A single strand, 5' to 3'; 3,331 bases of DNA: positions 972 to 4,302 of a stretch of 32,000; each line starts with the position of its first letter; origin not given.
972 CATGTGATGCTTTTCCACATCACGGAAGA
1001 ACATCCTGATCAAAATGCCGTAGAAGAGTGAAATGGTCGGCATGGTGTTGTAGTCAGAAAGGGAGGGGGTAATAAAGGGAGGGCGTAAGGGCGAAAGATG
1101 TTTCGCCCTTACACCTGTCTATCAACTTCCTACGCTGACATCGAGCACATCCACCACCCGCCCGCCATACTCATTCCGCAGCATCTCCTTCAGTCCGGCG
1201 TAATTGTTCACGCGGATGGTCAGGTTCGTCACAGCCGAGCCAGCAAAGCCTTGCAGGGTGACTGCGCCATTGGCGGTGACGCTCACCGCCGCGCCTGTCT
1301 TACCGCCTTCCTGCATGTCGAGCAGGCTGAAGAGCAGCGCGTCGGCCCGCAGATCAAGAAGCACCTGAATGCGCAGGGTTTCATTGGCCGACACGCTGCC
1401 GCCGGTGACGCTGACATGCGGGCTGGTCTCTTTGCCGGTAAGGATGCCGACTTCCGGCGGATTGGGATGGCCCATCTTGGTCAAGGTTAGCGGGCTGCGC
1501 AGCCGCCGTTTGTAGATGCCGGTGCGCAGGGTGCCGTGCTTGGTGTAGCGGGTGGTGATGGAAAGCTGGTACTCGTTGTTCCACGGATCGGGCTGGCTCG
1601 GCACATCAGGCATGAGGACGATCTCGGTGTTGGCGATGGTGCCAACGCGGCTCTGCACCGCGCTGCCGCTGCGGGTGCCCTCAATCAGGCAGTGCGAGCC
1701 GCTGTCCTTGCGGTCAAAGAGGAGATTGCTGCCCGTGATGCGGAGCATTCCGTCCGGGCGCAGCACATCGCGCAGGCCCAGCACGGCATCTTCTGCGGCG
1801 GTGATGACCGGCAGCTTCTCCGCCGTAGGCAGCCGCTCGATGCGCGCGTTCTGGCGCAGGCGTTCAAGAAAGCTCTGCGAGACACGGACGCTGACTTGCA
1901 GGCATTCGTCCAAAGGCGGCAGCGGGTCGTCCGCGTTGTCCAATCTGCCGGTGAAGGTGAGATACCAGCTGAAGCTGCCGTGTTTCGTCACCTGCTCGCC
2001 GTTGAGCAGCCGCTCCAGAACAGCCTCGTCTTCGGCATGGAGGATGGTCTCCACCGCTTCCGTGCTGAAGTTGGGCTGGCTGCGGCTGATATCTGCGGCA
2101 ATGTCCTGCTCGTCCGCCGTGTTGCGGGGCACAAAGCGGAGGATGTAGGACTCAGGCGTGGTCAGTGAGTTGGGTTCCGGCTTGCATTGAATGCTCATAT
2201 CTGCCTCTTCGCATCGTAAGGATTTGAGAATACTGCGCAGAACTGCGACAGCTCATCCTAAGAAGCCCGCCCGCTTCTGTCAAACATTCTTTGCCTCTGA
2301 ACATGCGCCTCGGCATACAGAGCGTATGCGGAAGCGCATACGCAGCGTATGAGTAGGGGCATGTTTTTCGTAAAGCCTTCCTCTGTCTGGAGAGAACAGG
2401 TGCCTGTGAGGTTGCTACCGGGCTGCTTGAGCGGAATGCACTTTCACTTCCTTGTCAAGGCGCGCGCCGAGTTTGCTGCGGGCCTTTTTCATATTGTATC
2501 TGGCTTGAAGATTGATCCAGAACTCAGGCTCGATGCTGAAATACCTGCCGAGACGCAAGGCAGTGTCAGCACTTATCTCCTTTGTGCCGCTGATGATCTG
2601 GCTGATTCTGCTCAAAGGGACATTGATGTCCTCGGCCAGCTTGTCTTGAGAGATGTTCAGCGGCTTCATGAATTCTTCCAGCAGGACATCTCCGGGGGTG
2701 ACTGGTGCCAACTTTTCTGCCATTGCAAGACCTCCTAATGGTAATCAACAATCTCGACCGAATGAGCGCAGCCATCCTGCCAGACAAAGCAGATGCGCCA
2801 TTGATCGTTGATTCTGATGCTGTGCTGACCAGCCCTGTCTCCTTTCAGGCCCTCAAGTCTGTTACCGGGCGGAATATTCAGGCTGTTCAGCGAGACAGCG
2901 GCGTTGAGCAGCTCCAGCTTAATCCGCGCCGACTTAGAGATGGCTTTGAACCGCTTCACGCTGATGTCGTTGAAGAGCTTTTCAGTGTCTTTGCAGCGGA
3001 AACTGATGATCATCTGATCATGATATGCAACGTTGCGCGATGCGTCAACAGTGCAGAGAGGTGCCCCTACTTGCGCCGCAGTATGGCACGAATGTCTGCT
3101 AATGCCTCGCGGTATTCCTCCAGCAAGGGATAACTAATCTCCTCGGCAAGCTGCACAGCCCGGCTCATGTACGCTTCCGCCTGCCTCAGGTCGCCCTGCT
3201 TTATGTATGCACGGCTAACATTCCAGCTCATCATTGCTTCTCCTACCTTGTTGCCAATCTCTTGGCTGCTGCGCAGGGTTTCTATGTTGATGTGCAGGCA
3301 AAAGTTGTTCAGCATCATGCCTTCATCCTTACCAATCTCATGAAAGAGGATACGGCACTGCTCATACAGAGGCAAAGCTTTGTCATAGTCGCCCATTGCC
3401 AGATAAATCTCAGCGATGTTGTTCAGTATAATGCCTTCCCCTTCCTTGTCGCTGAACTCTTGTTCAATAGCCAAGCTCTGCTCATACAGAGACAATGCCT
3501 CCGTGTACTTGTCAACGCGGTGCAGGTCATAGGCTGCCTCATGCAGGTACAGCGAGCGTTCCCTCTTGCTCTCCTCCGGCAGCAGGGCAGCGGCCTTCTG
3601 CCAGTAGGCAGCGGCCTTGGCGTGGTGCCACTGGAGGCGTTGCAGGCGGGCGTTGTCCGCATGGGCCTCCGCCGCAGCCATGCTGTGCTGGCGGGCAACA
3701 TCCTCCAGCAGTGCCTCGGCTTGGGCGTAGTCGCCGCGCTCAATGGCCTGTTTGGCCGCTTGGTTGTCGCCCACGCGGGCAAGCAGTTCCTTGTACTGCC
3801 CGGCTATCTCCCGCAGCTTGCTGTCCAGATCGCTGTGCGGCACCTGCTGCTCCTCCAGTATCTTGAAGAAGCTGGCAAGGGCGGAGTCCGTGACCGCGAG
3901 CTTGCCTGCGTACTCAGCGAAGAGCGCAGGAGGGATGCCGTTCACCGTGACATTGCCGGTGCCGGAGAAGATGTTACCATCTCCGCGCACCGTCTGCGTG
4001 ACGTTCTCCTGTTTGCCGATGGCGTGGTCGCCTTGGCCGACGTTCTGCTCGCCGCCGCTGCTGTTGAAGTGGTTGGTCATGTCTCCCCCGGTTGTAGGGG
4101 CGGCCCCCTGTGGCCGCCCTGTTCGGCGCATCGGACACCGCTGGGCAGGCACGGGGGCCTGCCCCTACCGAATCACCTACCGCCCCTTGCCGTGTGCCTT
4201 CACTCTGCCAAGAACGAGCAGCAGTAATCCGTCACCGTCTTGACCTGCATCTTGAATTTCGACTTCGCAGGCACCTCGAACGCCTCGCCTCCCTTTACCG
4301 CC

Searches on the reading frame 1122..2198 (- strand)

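Call 31: search_protein_families(library=pfam, proteins=[window:1122-2198:-], max_evalue=0.001)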
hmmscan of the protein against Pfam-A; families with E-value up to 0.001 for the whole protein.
window:1122-2198:- (358 aa): 2 families
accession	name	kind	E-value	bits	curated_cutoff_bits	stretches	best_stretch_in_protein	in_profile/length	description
PF14848.11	HU-DNA_bdg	-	8.8e-07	29.4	30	1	9-115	8-115/124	DNA-binding domain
PF14734.12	DUF4469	-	0.00016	22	22.6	1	132-223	1-92/101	Domain of unknown function (DUF4469) with IG-like fold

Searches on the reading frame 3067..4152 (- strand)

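Call 31: search_protein_families(library=pfam, proteins=[window:3067-4152:-], max_evalue=0.001)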
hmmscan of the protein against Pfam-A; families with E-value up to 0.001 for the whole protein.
window:3067-4152:- (361 aa): 10 families
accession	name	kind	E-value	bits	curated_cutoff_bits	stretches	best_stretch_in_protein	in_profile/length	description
PF13424.12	TPR_12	-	1.6e-17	63.9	30.1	1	203-266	6-71/77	Tetratricopeptide repeat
PF07719.23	TPR_2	-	2.4e-12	46.4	27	1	242-267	3-28/34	Tetratricopeptide repeat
PF13176.12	TPR_7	-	2e-11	43.5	27.9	1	243-265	2-24/36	Tetratricopeptide repeat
PF13374.12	TPR_10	-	3e-09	37.1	27.5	1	243-267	5-29/42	Tetratricopeptide repeat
PF14559.12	TPR_19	-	8.2e-08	32.9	25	0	215-264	6-49/68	Tetratricopeptide repeat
PF13181.12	TPR_8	-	2.7e-07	30.7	25.7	0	243-266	4-27/34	Tetratricopeptide repeat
PF00515.34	TPR_1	-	3.6e-07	30.1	27.8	1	242-266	3-27/34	Tetratricopeptide repeat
PF13428.12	TPR_14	-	0.00011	23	23.5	0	246-267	7-28/44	Tetratricopeptide repeat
PF13174.12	TPR_6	-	0.0004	21.3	26.3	0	246-266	6-26/33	Tetratricopeptide repeat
PF14938.12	SNAP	-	0.00073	19.5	25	1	159-272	33-147/282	Soluble NSF attachment protein, SNAP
